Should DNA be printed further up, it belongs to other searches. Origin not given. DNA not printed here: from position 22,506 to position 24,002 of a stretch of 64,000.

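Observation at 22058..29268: Minimal form-I Mo-Cu CO-dehydrogenase cluster with a downstream GAF two-component system and no coxD/E/F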

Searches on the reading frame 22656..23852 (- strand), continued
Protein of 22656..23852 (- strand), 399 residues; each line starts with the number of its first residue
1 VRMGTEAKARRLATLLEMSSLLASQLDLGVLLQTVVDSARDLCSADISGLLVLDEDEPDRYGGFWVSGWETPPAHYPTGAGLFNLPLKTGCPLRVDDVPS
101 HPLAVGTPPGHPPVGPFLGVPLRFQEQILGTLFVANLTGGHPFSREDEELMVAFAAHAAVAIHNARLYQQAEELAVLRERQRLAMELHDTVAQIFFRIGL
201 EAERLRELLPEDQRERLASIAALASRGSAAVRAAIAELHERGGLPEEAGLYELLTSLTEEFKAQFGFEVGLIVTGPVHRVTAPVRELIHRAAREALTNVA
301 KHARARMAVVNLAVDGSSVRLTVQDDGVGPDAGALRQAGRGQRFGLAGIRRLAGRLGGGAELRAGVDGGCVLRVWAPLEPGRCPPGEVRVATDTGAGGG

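Call 44: search_protein_families(library=ncbifam, proteins=[L012:8533-10419:+, L018:12726-14627:+, window:22656-23852:-], max_evalue=0.00001)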
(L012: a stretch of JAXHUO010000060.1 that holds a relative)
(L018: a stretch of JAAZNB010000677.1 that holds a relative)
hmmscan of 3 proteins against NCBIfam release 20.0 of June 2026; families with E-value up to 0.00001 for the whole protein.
L012:8533-10419:+ (629 aa): 4 families
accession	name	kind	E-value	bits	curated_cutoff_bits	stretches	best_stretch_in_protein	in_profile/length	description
TIGR01702.1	CO_DH_cata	equivalog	1.1e-223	743.9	478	1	15-629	2-621/621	anaerobic carbon-monoxide dehydrogenase catalytic subunit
TIGR00314.1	cdhA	equivalog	7.3e-16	57.1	781.3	1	438-538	495-588/784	CO dehydrogenase/acetyl-CoA synthase complex subunit alpha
NF003658.0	PRK05290.1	equivalog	7.4e-14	51.3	367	1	325-593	294-526/546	hydroxylamine reductase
TIGR01703.1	hybrid_clust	equivalog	3.9e-12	45.5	360.8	1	335-592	285-503/522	hydroxylamine reductase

L018:12726-14627:+ (634 aa): 4 families
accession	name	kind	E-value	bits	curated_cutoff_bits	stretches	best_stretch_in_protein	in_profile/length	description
TIGR01702.1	CO_DH_cata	equivalog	2.8e-225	749.2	478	1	19-633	2-621/621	anaerobic carbon-monoxide dehydrogenase catalytic subunit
TIGR00314.1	cdhA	equivalog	3.2e-20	71.5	781.3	2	442-541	495-587/784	CO dehydrogenase/acetyl-CoA synthase complex subunit alpha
TIGR01703.1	hybrid_clust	equivalog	1.9e-12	46.5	360.8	1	412-577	341-483/522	hydroxylamine reductase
NF003658.0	PRK05290.1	equivalog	2.6e-12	46.1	367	1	341-596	303-525/546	hydroxylamine reductase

window:22656-23852:- (399 aa): 9 families
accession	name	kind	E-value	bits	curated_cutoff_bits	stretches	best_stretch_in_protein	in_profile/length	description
NF047786.1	his_kin_MadS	equivalog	4.9e-27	95.1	500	1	176-374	227-431/434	MadS family sensor histidine kinase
NF007896.0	PRK10600.1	equivalog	6.8e-22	77.8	578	1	132-374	343-581/598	nitrate/nitrite two-component system sensor histidine kinase NarX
NF052443.1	SensHisKinMctS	equivalog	9.1e-18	63.8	700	1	178-374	249-444/457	two-component system sensor histidine kinase MctS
NF008184.0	PRK10935.1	equivalog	9.8e-17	60.8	553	1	120-374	309-555/565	nitrate/nitrite two-component system sensor histidine kinase NarQ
NF047322.1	HK_morpho_MacS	equivalog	1.4e-14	54.1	300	1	151-370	155-360/367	MacS family sensor histidine kinase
NF008649.0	PRK11644.1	equivalog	8.3e-13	47.9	408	1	179-375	303-493/499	signal transduction histidine-protein kinase/phosphatase UhpB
NF052531.1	Strep_LiaS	equivalog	1.3e-12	47.6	450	1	170-377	123-326/328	envelope stress sensor histidine kinase LiaS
NF053781.1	cdiGMPphdstlr2612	equivalog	1.5e-07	29.5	1600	1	115-188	381-452/1268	Tlr1612 family c-di-GMP phosphodiesterase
TIGR01817.1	nifA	equivalog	8.1e-06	24.9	528.85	0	11-188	3-181/534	nif-specific transcriptional activator NifA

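Call 53: find_homologous_proteins(query=L006:6545-7363:+, max_evalue=1e-30)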
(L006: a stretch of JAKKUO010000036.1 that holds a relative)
Query L006:6545-7363:+ (273 aa): 8000 proteins with E <= 1e-30 among 8000 candidates; the best 120 are listed.
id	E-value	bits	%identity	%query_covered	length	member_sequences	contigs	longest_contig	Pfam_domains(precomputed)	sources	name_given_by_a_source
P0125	3.4e-163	560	96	100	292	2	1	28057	PF07726.18,PF00004.36,PF13401.13,PF07728.21,PF13191.13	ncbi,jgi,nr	ncbi:MAG: MoxR family ATPase [Bacillota bacterium]|nr:MAG: ATPase [Bacillota bacterium]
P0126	5.0e-146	503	86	100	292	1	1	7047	PF07726.18,PF00004.36,PF13401.13,PF07728.21,PF13191.13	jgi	jgi:MoxR-like ATPase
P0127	3.9e-145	500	86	100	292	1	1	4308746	PF07726.18,PF00004.36,PF13401.13,PF07728.21,PF13191.13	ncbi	-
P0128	1.1e-139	483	60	100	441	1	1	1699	PF07724.21,PF12774.14,PF07726.18,PF05729.19,PF02367.24,PF00004.36,PF13401.13,PF13238.13,PF05496.19,PF07728.21,PF13191.13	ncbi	-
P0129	1.6e-139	482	82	100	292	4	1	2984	PF00004.36,PF13401.13,PF07728.21,PF13191.13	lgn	-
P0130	9.3e-123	427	76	100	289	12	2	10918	PF07726.18,PF00004.36,PF13401.13,PF07728.21,PF13191.13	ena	-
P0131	4.3e-121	422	72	100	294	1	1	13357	PF07726.18,PF00004.36,PF13401.13,PF07728.21,PF13191.13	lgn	-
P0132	1.7e-120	420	74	100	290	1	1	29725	PF07726.18,PF00004.36,PF13401.13,PF07728.21,PF13191.13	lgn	-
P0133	5.0e-120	418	68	100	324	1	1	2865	PF07726.18,PF00004.36,PF13401.13,PF07728.21,PF13191.13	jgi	jgi:MoxR-like ATPase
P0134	6.5e-120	418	73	100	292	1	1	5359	PF07726.18,PF00004.36,PF13401.13,PF07728.21,PF13191.13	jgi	jgi:MoxR-like ATPase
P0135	4.3e-119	415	74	100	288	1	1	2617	PF07726.18,PF00004.36,PF13401.13,PF07728.21,PF13191.13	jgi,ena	-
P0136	2.6e-118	412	70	100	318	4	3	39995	PF07726.18,PF00004.36,PF13401.13,PF07728.21,PF13191.13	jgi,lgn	jgi:MoxR-like ATPase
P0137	1.6e-117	410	72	100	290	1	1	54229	PF07726.18,PF00004.36,PF13401.13,PF07728.21,PF13191.13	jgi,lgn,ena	-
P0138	8.9e-117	407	71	100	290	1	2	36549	PF07726.18,PF00004.36,PF13401.13,PF07728.21,PF13191.13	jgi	jgi:MoxR-like ATPase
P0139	1.6e-116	407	73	100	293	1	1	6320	PF07726.18,PF00004.36,PF13401.13,PF05496.19,PF07728.21,PF13191.13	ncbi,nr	ncbi:MAG: MoxR family ATPase [bacterium]|nr:MoxR family ATPase [bacterium]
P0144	9.8e-114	397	71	99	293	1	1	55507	PF07726.18,PF00004.36,PF13401.13,PF05496.19,PF07728.21,PF13191.13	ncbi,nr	ncbi:MoxR family ATPase [bacterium]|nr:MAG: MoxR family ATPase [bacterium]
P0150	8.0e-113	394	70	99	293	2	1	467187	PF07726.18,PF00004.36,PF13401.13,PF05496.19,PF07728.21,PF13191.13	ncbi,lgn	-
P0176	8.2e-99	348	63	98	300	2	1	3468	PF07724.21,PF07726.18,PF00004.36,PF13401.13,PF07728.21,PF13191.13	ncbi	-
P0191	3.7e-98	346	61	100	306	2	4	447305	PF07726.18,PF00004.36,PF13401.13,PF07728.21,PF13191.13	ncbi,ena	-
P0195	4.8e-98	346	62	100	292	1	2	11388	PF07726.18,PF00004.36,PF13401.13,PF07728.21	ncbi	-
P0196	5.0e-98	346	64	99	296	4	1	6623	PF07724.21,PF07726.18,PF00004.36,PF13401.13,PF07728.21,PF13191.13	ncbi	-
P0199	7.3e-98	345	62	99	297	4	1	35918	PF07724.21,PF07726.18,PF00004.36,PF13401.13,PF07728.21,PF13191.13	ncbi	-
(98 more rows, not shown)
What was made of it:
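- The CoxD search was saturated and the MAG may be incomplete (call 53).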

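Call 54: list_cluster_members(proteins=[P0128, P0139, P0144, P0150, P0127, P0176, P0191, P0195, P0196, P0199])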
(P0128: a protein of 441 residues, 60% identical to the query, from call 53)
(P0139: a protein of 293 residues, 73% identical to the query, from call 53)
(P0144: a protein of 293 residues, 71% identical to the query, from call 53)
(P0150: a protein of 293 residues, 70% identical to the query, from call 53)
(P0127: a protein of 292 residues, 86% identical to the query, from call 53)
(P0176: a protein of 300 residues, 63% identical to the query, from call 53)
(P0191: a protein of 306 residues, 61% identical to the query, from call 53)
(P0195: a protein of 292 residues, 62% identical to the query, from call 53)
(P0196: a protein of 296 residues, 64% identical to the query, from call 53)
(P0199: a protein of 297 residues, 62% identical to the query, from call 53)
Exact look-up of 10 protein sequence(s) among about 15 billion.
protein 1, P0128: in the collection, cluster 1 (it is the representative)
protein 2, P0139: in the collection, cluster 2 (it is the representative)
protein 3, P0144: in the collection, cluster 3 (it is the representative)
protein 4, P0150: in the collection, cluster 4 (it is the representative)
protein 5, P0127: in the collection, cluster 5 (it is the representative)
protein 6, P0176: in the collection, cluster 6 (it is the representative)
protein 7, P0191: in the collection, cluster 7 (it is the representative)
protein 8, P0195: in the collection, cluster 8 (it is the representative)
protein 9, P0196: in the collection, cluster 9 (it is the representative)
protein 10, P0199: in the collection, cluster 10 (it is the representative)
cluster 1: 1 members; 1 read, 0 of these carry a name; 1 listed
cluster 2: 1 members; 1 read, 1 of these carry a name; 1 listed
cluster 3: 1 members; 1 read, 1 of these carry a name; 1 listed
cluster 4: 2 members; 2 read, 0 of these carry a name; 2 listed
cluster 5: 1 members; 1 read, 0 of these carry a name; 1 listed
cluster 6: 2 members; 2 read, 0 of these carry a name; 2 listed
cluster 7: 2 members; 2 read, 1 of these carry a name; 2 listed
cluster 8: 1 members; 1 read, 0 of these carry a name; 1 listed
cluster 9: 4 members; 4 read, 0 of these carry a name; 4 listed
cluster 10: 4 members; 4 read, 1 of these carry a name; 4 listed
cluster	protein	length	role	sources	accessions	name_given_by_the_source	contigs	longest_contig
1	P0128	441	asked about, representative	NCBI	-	-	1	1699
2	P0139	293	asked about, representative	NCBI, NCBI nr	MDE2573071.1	MAG: MoxR family ATPase [bacterium] | MoxR family ATPase [bacterium]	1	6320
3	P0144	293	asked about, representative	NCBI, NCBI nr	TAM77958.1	MoxR family ATPase [bacterium] | MAG: MoxR family ATPase [bacterium]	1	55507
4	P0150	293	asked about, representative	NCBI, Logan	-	-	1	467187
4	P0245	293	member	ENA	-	-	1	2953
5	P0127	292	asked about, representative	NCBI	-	-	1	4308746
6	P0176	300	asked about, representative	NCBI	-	-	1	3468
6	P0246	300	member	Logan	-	-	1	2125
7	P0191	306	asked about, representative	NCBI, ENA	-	-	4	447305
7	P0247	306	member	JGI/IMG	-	MoxR-like ATPase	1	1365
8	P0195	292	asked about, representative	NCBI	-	-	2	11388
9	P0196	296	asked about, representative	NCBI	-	-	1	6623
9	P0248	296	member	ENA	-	-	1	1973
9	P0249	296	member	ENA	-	-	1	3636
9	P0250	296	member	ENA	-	-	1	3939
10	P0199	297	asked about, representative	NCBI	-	-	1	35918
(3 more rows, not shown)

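Call 67: predict_structure(alignment_id=A2)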
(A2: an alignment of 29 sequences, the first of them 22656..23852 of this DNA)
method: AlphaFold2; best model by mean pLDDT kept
length: 399 residues; sequences in the alignment: 29
mean_pLDDT: 86.2   pTM: 0.58
mean pLDDT of the five models: 86.2, 84.3, 83.7, 83.4, 81.6
residues with pLDDT >= 90: 217; 70-90: 138; 50-70: 22; < 50: 22
segments of 3 or more residues with pLDDT < 50: 241-247, 385-399
pLDDT, mean of each block of 10 residues (from residue 1): 79 88 88 97 96 90 93 72 91 96 86 94 96 96 97 97 91 82 80 85 91 91 86 68 52 92 94 90 93 95 92 94 93 75 82 94 90 93 49 34
secondary structure, 60 per line:
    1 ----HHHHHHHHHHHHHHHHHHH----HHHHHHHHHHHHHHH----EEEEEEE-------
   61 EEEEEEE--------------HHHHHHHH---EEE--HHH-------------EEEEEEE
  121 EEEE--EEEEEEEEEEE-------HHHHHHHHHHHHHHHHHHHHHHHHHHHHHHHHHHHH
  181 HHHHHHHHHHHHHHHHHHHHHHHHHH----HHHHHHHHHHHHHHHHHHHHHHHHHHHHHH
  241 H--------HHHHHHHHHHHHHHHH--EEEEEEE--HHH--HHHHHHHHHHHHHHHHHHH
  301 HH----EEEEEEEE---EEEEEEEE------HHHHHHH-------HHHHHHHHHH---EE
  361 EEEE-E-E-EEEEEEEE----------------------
elements in order: H5-23 H28-42 E47-53 E61-67 H82-89 E93-95 E114-124 E127-137 H145-206 H211-241 H250-265 E268-274 H282-302 E307-314 E318-325 H332-338 H346-355 E359-364 E370-377
